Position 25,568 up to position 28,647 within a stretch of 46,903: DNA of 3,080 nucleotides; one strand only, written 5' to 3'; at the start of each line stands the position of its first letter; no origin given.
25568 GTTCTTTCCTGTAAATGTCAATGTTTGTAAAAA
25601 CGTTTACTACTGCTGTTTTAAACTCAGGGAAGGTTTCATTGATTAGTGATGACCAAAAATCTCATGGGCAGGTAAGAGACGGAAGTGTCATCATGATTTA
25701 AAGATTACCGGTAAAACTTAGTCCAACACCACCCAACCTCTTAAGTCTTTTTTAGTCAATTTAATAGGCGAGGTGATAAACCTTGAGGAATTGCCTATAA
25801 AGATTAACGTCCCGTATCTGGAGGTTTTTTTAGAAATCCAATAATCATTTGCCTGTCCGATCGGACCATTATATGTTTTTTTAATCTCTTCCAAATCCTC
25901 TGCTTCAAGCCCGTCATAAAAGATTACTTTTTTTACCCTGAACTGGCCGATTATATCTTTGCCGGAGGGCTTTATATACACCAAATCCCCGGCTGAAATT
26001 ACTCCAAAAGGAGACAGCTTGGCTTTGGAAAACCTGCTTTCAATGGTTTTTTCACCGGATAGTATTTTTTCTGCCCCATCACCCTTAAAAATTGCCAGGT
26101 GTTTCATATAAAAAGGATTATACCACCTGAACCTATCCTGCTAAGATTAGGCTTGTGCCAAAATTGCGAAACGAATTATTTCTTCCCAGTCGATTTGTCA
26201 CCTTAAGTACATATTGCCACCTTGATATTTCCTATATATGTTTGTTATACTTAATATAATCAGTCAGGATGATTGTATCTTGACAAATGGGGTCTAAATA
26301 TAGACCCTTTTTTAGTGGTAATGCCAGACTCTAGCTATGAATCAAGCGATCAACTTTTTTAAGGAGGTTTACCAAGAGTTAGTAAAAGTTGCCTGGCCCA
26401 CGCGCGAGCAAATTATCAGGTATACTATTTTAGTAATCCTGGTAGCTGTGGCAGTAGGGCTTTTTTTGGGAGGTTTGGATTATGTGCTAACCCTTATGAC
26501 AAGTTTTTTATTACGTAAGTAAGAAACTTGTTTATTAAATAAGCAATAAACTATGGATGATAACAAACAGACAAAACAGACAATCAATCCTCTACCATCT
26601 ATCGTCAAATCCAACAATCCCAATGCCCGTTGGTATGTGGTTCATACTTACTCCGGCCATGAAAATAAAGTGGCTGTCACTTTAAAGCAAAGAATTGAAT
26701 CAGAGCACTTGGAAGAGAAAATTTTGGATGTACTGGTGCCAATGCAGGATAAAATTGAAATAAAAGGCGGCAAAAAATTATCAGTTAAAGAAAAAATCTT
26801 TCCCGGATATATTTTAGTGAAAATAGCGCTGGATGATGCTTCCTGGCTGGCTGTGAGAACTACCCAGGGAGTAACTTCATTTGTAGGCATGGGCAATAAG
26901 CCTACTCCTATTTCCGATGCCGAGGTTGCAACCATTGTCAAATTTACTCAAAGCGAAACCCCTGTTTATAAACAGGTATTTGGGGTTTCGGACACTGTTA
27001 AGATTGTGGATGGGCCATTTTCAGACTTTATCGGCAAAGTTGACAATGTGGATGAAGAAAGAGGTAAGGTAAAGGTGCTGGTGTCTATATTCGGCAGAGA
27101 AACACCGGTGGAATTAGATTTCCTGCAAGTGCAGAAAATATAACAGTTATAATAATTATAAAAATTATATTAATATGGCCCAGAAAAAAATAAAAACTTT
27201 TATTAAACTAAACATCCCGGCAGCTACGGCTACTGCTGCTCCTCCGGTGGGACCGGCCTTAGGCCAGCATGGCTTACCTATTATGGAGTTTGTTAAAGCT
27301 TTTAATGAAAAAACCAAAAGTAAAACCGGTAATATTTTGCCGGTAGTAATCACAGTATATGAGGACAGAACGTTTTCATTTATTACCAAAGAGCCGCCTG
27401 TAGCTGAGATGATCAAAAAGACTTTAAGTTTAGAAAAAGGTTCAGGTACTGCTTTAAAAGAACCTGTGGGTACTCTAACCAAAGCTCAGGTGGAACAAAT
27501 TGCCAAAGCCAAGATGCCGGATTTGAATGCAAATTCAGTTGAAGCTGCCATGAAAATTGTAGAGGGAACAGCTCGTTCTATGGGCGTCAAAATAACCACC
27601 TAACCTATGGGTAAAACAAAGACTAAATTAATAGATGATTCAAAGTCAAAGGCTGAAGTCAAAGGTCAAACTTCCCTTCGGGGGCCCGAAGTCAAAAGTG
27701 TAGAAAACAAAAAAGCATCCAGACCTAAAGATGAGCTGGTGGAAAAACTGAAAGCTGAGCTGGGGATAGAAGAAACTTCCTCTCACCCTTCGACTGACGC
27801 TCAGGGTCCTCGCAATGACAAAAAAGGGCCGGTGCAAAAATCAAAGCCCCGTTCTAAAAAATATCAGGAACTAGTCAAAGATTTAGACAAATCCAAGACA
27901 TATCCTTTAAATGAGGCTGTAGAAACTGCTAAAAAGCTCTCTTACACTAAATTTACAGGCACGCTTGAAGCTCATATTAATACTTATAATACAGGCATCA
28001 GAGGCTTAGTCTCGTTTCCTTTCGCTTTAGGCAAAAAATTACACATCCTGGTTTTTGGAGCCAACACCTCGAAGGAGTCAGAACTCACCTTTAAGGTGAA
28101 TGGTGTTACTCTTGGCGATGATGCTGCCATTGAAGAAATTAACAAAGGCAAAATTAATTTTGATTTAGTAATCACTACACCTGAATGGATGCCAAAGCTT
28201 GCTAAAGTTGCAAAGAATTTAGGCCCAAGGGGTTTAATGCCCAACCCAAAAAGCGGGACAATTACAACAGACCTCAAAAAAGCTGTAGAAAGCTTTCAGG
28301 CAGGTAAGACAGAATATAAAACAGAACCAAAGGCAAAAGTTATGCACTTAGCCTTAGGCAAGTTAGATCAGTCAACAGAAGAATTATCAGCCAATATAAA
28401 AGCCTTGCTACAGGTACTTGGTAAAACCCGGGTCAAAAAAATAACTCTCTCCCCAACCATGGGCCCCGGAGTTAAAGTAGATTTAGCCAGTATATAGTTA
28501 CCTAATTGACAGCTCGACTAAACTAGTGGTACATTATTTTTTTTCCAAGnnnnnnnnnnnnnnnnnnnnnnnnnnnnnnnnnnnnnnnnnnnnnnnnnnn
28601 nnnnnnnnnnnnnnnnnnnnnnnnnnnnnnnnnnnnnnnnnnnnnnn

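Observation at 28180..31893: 3.65-kb insertion in rplA bracketed by a 65-nt near-identical direct repeat and a duplicated rplA 3' end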

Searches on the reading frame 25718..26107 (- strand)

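Call 6: search_protein_families(library=pfam, proteins=[window:25718-26107:-], max_evalue=0.01)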
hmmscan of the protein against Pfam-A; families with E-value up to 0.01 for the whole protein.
window:25718-26107:- (129 aa): 1 family
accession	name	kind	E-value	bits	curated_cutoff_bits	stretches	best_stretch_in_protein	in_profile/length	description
PF04266.20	ASCH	-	0.00019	22.5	21.2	1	8-92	4-78/103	ASCH domain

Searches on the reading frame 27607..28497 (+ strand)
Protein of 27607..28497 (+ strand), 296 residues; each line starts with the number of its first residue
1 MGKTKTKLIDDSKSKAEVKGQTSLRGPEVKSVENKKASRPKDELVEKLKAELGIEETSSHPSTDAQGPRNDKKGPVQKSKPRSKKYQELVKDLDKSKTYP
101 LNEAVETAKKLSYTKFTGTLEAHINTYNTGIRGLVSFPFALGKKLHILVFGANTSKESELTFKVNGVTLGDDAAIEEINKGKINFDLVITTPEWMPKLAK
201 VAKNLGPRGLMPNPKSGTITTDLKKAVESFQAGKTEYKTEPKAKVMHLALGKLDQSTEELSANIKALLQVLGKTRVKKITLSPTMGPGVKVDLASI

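Call 6: search_protein_families(library=pfam, proteins=[window:27607-28497:+], max_evalue=0.01)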
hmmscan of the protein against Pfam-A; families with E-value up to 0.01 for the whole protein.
window:27607-28497:+ (296 aa): 1 family
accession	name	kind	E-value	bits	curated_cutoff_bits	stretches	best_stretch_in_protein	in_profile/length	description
PF00687.26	Ribosomal_L1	-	8.2e-33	114.1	32.2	1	110-287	3-198/198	Ribosomal protein L1p/L10e family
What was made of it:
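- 27607..28497 (+): Full-length, hybrid rplA (L1, 296 aa): native 5' part joined to a foreign 3' end. Pfam Ribosomal_L1 8e-33 (call 6).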

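Call 7: find_homologous_proteins(query=window:27607-28494:+, max_evalue=1e-20)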
Query window:27607-28494:+ (296 aa): 7724 proteins with E <= 1e-20 among 8000 candidates; the best 120 are listed.
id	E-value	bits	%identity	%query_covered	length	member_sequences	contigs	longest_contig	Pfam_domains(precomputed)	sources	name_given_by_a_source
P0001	1.3e-135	469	100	75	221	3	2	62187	PF00687.27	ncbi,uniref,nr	ncbi:hypothetical protein A3C26_00425 [Candidatus Daviesbacteria bacterium RIFCSPHIGHO2_02_FULL_39_1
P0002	1.0e-103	365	60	100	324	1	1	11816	PF00687.27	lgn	-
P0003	2.5e-102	360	62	100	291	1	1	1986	PF00687.27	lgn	-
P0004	3.3e-102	360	61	100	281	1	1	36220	PF00687.27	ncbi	-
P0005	1.9e-101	357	65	100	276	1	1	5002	PF00687.27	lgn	-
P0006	6.0e-101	356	62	100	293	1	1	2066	PF00687.27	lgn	-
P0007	6.4e-101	356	64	100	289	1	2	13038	PF00687.27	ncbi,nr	ncbi:50S ribosomal protein L1 [Candidatus Daviesbacteria bacterium]|nr:50S ribosomal protein L1 [Can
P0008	6.8e-101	355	60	100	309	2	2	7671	PF00687.27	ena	-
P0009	2.1e-100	354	59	100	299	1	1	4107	PF00687.27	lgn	-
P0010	2.5e-100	354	62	100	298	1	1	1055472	PF00687.27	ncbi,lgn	-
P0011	5.3e-100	353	59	100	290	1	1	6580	PF00687.27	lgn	-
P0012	9.7e-100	352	62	100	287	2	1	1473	PF00687.27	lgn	-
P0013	1.2e-99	351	65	100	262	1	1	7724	PF00687.27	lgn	-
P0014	3.9e-99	350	67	87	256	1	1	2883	PF00687.27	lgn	-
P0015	4.3e-99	350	57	100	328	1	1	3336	PF00687.27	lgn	-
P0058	1.3e-94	335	59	100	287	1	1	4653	PF00687.27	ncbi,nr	ncbi:50S ribosomal protein L1 [Patescibacteria group bacterium]|nr:50S ribosomal protein L1 [Patesci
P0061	1.7e-94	334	60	100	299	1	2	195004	PF00687.27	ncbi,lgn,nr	ncbi:50S ribosomal protein L1 [Candidatus Daviesbacteria bacterium]|nr:50S ribosomal protein L1 [Can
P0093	4.0e-93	330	63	87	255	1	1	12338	PF00687.27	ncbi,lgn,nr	ncbi:50S ribosomal protein L1 [Candidatus Daviesbacteria bacterium]|nr:50S ribosomal protein L1 [Can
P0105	2.0e-92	328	58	100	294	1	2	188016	PF00687.27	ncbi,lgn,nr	ncbi:50S ribosomal protein L1 [Candidatus Daviesbacteria bacterium]|nr:50S ribosomal protein L1 [Can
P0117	6.5e-92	326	58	100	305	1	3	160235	PF00687.27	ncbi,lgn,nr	ncbi:50S ribosomal protein L1 [Candidatus Daviesbacteria bacterium]|nr:50S ribosomal protein L1 [Can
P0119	7.7e-92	326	59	100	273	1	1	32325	PF00687.27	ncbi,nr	ncbi:50S ribosomal protein L1 [Candidatus Daviesbacteria bacterium]|nr:50S ribosomal protein L1 [Can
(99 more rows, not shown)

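Call 8: find_encoding_contigs(protein=window:27607-28497:+, flank=10000, max_places=10)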
Protein window:27607-28497:+ (296 aa): 10 contigs read that carry it; 5 places shown.
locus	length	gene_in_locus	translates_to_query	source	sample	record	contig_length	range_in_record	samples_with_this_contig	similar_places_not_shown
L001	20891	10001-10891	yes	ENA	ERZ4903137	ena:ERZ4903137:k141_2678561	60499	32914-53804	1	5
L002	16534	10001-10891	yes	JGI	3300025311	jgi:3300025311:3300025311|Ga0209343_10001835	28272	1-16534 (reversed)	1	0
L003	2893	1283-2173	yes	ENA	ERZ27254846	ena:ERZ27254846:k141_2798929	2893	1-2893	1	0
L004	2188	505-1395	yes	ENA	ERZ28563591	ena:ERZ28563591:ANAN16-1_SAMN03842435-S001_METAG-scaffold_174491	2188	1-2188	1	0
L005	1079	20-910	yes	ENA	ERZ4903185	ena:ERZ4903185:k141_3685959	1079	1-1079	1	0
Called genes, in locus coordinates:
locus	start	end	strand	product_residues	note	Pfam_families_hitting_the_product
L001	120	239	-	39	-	-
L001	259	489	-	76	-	-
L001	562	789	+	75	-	-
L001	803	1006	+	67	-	-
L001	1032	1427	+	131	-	PF10502:Peptidase_S26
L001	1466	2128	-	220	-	-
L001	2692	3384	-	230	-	-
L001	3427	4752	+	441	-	PF00232:Glyco_hydro_1, PF00331:Glyco_hydro_10 (faint), PF00232:Glyco_hydro_1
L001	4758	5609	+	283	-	PF00892:EamA (faint)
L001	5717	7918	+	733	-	PF00912:Transgly, PF00905:Transpeptidase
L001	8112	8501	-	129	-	-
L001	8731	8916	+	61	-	PF00584:SecE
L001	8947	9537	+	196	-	PF02357:NusG, PF00467:KOW (weak)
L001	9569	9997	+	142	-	PF03946:Ribosomal_L11_N, PF00298:Ribosomal_L11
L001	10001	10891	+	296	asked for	PF00687:Ribosomal_L1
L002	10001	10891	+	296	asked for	PF00687:Ribosomal_L1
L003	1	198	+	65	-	?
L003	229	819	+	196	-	PF02357:NusG, PF00467:KOW (weak)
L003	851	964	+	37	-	PF03946:Ribosomal_L11_N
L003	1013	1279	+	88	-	PF00298:Ribosomal_L11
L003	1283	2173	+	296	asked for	PF00687:Ribosomal_L1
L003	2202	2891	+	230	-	?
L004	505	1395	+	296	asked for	PF00687:Ribosomal_L1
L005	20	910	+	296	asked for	PF00687:Ribosomal_L1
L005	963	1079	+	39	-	?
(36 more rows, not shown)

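Call 24: find_encoding_contigs(protein=P0005, flank=10000, max_places=4)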
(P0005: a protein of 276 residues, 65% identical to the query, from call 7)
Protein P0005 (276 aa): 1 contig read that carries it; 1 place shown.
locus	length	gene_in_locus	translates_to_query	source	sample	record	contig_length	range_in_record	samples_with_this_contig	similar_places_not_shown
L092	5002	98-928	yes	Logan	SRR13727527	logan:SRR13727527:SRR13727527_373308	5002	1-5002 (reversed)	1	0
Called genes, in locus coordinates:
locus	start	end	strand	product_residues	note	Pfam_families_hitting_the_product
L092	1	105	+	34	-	?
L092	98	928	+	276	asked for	PF00687:Ribosomal_L1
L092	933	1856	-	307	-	PF03706:LPG_synthase_TM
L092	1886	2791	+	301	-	PF00404:Dockerin_1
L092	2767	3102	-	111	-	-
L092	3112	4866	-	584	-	-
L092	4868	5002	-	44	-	?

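Call 64: search_protein_families(library=pfam, proteins=[L092:1886-2791:+], max_evalue=0.001)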
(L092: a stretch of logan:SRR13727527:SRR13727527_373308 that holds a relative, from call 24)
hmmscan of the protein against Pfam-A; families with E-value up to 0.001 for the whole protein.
L092:1886-2791:+ (301 aa): 1 family
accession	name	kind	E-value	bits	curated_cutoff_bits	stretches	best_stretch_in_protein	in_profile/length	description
PF00404.24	Dockerin_1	-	3.3e-09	37.2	22.9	1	198-245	2-56/57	Dockerin type I domain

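Call 72: list_cluster_members(proteins=[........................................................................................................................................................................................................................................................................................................, window:27607-28494:+, window:31760-32143:+, P0001])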
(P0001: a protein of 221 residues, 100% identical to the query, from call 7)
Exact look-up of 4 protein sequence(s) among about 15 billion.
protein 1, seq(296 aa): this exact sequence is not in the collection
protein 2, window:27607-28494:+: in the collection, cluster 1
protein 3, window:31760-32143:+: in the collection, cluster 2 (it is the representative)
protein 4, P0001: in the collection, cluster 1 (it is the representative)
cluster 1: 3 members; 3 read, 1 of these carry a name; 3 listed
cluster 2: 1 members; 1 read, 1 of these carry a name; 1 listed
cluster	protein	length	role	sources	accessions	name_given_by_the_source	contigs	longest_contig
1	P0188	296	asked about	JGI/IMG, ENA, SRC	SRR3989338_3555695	-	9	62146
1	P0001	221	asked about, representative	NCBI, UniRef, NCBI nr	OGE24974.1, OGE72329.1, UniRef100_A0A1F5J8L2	hypothetical protein A3C26_00425 [Candidatus Daviesbacteria bacterium ... | Ribosomal protein n=2 Tax=Candidatus Daviesiibacteriota TaxID=1752718 ... | MAG: hypothetical protein A3C26_00425 [Candidatus Daviesbacteria bacterium ...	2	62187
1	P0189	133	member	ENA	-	-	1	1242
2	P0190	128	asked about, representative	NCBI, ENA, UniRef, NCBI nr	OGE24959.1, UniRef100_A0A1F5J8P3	hypothetical protein A3C26_00445 [Candidatus Daviesbacteria bacterium ... | Ribosomal protein n=2 Tax=Candidatus Daviesiibacteriota TaxID=1752718 ... | MAG: hypothetical protein A3C26_00445 [Candidatus Daviesbacteria bacterium ...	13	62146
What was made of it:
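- On Site-specific integrative element (ICE/IME/prophage-like island): The predicted empty-site L1 protein is absent from the 15-billion-protein collection (call 72).
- Checked: The orphan ORF is on 13 contigs (call 72).
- Tried and rejected: It is not in the protein collection (call 72).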

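Call 77: find_encoding_contigs(protein=P0013, flank=6000, max_places=2)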
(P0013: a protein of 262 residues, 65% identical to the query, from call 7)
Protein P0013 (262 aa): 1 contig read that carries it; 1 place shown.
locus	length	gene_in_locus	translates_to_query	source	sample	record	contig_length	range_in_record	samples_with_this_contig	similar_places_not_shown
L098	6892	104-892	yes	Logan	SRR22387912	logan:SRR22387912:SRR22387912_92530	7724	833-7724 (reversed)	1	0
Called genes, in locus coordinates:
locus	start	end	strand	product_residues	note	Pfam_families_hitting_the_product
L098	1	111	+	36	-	?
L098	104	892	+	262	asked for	PF00687:Ribosomal_L1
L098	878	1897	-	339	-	PF03706:LPG_synthase_TM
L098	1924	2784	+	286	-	PF00404:Dockerin_1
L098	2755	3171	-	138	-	PF13470:PIN_3 (weak), PF01850:PIN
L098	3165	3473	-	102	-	PF04014:MazE_antitoxin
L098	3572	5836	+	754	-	PF17957:Big_7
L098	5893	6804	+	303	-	PF17957:Big_7, PF07588:DUF1554 (faint)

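Call 78: find_encoding_contigs(protein=P0008, flank=6000, max_places=2)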
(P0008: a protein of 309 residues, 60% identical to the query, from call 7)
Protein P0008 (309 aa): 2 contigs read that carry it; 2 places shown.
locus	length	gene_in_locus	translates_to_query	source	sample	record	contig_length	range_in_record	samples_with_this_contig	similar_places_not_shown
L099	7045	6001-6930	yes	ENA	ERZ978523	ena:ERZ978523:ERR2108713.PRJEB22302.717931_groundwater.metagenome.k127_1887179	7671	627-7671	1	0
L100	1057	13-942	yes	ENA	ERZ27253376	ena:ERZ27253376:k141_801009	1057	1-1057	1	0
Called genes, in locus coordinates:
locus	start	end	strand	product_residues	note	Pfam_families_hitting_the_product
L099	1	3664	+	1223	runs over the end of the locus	-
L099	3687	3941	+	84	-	-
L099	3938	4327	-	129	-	-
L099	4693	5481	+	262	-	PF02357:NusG, PF00467:KOW (weak)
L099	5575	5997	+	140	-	PF03946:Ribosomal_L11_N, PF00298:Ribosomal_L11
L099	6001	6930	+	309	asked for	PF00687:Ribosomal_L1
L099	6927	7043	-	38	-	?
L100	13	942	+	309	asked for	PF00687:Ribosomal_L1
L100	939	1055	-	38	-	?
